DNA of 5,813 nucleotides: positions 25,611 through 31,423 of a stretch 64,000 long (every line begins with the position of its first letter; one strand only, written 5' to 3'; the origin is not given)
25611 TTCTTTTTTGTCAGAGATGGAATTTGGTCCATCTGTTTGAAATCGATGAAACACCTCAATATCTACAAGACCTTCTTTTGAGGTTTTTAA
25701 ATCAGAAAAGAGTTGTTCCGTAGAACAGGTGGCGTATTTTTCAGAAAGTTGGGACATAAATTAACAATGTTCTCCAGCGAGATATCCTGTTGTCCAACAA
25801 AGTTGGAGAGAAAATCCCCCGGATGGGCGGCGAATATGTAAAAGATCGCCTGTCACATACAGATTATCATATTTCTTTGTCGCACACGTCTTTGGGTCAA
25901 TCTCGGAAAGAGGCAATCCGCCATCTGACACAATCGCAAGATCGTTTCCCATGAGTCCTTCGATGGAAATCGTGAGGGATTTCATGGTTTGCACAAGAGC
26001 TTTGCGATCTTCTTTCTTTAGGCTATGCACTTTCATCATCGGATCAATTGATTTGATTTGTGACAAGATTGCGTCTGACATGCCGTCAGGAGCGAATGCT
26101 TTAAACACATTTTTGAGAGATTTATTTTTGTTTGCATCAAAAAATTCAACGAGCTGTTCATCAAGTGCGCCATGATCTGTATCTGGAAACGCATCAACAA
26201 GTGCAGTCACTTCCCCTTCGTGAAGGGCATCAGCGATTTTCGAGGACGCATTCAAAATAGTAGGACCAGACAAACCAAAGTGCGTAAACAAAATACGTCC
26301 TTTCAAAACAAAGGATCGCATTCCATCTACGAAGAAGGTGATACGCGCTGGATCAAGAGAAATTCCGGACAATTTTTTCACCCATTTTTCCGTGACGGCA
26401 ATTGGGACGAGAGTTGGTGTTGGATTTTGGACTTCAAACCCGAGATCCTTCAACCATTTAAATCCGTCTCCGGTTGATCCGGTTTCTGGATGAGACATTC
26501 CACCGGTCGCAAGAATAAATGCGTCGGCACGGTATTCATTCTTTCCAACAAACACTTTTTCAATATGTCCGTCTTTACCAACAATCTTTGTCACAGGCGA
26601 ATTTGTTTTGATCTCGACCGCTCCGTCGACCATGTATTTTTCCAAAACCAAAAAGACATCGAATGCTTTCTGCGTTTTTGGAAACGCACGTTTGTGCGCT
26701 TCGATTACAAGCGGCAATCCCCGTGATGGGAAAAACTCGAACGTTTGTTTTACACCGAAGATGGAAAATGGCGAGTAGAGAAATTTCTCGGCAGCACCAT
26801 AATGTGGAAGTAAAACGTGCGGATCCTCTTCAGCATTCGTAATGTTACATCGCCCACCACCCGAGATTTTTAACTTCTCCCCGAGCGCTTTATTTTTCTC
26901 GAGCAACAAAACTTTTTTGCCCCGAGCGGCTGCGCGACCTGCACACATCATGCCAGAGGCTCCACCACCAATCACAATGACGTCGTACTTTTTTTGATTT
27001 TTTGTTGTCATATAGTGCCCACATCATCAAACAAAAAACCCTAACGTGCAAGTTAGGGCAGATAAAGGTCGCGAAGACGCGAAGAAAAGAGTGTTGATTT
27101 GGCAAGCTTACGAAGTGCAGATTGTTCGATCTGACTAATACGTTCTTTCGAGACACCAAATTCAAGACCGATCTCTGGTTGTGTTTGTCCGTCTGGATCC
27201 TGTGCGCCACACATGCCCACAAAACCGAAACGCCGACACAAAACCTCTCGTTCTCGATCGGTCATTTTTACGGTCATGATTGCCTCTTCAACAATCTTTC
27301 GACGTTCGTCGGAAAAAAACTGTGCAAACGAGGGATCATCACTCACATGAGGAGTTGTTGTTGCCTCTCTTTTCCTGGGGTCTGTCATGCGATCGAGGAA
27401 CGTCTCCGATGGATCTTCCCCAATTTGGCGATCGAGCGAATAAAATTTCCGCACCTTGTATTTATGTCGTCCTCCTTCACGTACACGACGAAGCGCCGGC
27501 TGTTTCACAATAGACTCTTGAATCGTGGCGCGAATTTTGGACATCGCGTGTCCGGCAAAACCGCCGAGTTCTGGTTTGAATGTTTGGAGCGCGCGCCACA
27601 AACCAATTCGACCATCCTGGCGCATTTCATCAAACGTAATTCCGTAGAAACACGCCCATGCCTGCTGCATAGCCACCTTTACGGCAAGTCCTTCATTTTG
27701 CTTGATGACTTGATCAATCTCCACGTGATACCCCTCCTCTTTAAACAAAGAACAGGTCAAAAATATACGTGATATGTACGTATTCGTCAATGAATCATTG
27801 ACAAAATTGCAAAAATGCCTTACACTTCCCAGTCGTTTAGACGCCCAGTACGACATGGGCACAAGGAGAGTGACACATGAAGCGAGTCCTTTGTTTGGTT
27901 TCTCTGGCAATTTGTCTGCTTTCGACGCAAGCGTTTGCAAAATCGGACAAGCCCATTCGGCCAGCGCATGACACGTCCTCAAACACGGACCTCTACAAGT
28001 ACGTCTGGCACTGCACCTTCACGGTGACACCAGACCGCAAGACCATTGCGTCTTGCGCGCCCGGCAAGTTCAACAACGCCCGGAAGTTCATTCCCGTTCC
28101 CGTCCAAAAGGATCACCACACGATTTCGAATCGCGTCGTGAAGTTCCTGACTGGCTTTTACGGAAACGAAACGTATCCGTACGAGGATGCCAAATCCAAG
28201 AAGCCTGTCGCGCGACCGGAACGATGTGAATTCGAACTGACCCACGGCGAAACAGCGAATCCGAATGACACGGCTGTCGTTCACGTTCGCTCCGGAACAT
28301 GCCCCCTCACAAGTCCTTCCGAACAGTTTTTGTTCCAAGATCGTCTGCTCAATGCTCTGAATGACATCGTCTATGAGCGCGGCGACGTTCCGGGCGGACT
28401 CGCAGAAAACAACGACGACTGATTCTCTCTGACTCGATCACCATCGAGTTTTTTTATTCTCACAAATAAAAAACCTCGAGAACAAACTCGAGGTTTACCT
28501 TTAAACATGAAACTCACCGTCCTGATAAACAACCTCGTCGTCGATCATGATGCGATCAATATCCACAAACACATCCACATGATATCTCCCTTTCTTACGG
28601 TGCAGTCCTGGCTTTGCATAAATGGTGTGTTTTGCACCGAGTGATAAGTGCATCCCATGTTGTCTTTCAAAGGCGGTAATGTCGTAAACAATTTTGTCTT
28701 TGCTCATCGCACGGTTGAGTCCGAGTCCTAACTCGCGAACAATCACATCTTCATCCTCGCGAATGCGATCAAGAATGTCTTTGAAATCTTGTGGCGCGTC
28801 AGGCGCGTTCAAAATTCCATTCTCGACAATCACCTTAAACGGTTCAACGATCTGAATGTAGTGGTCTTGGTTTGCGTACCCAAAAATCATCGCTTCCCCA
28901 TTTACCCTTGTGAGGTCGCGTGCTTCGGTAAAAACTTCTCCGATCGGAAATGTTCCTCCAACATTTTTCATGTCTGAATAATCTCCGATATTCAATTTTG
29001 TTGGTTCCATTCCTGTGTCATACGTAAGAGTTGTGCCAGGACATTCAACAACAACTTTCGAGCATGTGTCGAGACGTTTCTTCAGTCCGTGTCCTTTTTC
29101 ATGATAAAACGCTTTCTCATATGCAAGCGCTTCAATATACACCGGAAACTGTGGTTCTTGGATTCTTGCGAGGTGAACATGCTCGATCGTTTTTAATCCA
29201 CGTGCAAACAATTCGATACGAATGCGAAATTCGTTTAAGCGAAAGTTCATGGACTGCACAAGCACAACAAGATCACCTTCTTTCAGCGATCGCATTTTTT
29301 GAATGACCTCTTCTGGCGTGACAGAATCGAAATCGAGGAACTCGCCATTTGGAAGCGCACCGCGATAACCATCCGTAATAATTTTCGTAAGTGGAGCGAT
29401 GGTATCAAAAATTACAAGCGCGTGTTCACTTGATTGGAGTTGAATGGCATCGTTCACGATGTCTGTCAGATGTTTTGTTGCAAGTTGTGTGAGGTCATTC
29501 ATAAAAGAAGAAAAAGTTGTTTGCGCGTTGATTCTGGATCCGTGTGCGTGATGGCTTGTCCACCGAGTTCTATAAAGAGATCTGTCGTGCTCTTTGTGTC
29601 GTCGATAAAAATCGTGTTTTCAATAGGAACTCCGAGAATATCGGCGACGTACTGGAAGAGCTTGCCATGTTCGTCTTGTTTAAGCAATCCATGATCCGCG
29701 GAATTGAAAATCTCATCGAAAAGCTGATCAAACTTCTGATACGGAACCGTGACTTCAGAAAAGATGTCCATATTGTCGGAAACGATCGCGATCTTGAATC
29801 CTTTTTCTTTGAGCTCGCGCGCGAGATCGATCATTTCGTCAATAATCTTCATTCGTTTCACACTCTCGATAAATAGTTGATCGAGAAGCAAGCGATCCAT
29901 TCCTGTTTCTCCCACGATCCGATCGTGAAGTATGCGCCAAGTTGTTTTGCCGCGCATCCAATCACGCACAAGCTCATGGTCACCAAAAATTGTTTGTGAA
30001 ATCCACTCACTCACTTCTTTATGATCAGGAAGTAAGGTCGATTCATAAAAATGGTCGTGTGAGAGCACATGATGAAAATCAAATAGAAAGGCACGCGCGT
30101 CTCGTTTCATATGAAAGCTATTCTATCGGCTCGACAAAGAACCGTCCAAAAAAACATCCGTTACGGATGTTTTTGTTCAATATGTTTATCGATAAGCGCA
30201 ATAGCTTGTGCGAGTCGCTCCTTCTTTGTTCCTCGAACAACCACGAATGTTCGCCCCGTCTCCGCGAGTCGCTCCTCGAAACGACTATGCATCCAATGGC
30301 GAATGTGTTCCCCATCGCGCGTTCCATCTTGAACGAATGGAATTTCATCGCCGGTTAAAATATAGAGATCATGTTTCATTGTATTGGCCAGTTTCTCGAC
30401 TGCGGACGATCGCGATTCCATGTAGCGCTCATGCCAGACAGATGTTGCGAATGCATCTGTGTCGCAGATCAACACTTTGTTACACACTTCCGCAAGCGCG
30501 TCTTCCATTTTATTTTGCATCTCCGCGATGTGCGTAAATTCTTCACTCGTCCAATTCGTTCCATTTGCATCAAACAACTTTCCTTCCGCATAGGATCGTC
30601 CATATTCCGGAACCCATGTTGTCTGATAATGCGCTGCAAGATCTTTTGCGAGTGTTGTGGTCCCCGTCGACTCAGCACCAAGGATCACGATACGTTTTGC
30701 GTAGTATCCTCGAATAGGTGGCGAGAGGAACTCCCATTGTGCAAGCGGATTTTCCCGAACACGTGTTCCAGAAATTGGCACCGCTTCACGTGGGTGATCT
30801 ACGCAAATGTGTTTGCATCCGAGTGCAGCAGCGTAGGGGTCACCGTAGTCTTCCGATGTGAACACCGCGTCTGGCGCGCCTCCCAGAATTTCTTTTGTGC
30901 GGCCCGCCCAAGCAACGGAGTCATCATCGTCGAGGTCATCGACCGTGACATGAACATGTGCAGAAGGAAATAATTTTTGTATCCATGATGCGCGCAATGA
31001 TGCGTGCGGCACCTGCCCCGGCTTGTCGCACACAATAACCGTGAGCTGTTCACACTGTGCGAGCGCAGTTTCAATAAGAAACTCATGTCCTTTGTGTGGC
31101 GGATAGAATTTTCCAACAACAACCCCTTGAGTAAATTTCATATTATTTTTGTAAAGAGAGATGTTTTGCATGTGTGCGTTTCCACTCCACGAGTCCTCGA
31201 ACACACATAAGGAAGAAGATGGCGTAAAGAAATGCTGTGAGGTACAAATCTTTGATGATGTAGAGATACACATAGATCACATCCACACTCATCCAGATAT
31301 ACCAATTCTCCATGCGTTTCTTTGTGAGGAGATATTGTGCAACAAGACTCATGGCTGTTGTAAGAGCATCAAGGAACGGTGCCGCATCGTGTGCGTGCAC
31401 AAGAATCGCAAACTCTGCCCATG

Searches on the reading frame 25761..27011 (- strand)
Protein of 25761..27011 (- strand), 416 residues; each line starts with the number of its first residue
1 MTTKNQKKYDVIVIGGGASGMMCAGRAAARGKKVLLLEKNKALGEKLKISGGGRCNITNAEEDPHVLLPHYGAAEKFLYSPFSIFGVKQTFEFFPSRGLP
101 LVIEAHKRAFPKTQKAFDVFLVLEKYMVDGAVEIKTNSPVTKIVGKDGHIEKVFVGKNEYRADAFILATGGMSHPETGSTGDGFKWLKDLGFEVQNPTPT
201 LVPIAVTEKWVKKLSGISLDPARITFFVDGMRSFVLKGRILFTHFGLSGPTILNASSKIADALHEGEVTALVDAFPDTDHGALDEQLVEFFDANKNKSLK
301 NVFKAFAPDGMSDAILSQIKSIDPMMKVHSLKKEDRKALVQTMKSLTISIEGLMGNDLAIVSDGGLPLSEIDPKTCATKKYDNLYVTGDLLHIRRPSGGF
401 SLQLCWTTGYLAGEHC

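Call 51: search_protein_families(library=pfam, proteins=[window:25761-27011:-], max_evalue=0.001)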
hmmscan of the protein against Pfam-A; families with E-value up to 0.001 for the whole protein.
window:25761-27011:- (416 aa): 12 families
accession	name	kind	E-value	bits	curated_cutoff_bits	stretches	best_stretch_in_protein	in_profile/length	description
PF03486.20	HI0933_like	-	2.2e-70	237.3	50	1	10-414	2-243/244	HI0933-like protein Rossmann domain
PF22780.1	HI0933_like_1st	-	1.4e-31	110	27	1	199-361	2-165/165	HI0933-like protein barrel and H2TH domain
PF00890.30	FAD_binding_2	-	1.9e-14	54.1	20.4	1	10-58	1-49/414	FAD binding domain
PF01266.30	DAO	-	4.6e-11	43.3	27.9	1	10-44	1-35/353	FAD dependent oxidoreductase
PF07992.20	Pyr_redox_2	-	1.4e-09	38.2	26.1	1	9-173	1-111/291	Pyridine nucleotide-disulphide oxidoreductase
PF12831.13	FAD_oxidored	-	2.5e-09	37.4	27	1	10-170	1-145/416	FAD dependent oxidoreductase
PF13738.12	Pyr_redox_3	-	1.4e-08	34.8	30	0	122-177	86-140/305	Pyridine nucleotide-disulphide oxidoreductase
PF13450.12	NAD_binding_8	-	3.1e-06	27.8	21.9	1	13-44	1-32/68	NAD(P)-binding Rossmann-like domain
PF00070.33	Pyr_redox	-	4.9e-06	27.4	22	0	11-44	2-35/82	Pyridine nucleotide-disulphide oxidoreductase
PF01134.28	GIDA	-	0.00012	21.8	22.1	0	10-40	1-31/391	Glucose inhibited division protein A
PF01946.23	Thi4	-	0.00057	19.6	26.2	0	8-47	17-57/235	Thi4 family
PF01494.25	FAD_binding_3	-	0.00066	19.4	22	0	8-41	1-34/349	FAD binding domain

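Call 66: search_protein_families(library=ncbifam, proteins=[window:25761-27011:-], max_evalue=1e-10)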
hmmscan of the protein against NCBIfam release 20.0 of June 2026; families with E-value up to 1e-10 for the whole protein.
window:25761-27011:- (416 aa): 3 families
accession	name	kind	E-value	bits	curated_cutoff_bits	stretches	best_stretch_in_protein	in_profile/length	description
TIGR00275.1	TIGR00275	subfamily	1.9e-114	382.6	183.8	1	11-413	1-400/401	aminoacetone oxidase family FAD-binding enzyme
TIGR03862.1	flavo_PP4765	subfamily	7e-27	94.2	242.65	1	32-414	2-369/376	TIGR03862 family flavoprotein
NF004789.0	PRK06134.1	subfamily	5.3e-11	41.8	747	0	3-52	7-56/581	FAD-dependent oxidoreductase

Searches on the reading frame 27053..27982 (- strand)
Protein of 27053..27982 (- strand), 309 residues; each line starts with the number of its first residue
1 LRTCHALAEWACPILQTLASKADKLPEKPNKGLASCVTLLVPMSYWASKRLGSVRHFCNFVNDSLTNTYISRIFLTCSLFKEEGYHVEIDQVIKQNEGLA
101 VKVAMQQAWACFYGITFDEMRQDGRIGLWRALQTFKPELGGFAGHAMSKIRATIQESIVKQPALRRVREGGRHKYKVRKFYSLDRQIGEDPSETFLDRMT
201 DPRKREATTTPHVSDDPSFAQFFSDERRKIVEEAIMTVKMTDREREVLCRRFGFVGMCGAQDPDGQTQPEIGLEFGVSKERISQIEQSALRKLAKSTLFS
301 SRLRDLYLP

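Call 51: search_protein_families(library=pfam, proteins=[window:27053-27982:-], max_evalue=0.001)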
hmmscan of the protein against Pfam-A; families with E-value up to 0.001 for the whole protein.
window:27053-27982:- (309 aa): 2 families
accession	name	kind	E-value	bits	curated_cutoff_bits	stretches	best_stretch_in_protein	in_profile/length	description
PF04545.22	Sigma70_r4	-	1.4e-12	47.4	24.1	1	239-294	4-49/50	Sigma-70, region 4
PF04542.20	Sigma70_r2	-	7e-05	23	24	1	93-160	2-67/71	Sigma-70 region 2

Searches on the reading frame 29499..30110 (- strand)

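Call 51: search_protein_families(library=pfam, proteins=[window:29499-30110:-], max_evalue=0.001)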
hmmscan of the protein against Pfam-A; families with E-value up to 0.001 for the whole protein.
window:29499-30110:- (203 aa): 3 families
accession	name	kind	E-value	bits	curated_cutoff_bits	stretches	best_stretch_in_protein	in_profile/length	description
PF00702.32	Hydrolase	-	7.4e-10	40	26.4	1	6-172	2-180/191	haloacid dehalogenase-like hydrolase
PF13419.12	HAD_2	-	4e-07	30.8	23.8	1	82-173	71-162/178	Haloacid dehalogenase-like hydrolase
PF06888.18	Put_Phosphatase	-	2.5e-05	24.2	27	1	35-136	18-121/234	Putative Phosphatase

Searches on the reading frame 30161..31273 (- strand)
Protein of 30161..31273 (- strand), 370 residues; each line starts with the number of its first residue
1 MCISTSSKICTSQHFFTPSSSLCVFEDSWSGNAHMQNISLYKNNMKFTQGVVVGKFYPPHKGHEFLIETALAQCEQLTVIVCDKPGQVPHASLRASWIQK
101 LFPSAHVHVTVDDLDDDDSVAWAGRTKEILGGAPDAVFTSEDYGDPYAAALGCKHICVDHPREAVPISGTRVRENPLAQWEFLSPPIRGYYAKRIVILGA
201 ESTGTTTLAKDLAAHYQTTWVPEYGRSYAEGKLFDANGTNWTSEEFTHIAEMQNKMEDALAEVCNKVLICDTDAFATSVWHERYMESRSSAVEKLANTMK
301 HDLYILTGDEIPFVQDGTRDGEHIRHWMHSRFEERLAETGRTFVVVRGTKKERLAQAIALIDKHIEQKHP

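Call 51: search_protein_families(library=pfam, proteins=[window:30161-31273:-], max_evalue=0.001)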
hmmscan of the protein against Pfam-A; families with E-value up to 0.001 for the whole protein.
window:30161-31273:- (370 aa): 3 families
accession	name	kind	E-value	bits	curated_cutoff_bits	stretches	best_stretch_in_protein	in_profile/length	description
PF13521.12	AAA_28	-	2e-34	119.6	27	1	194-353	1-164/164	AAA domain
PF01467.32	CTP_transf_like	-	0.00016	22.3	21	0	52-84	2-35/133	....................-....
PF13469.12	Sulfotransfer_3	-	0.00062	20.5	27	0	195-271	2-85/216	Sulfotransferase family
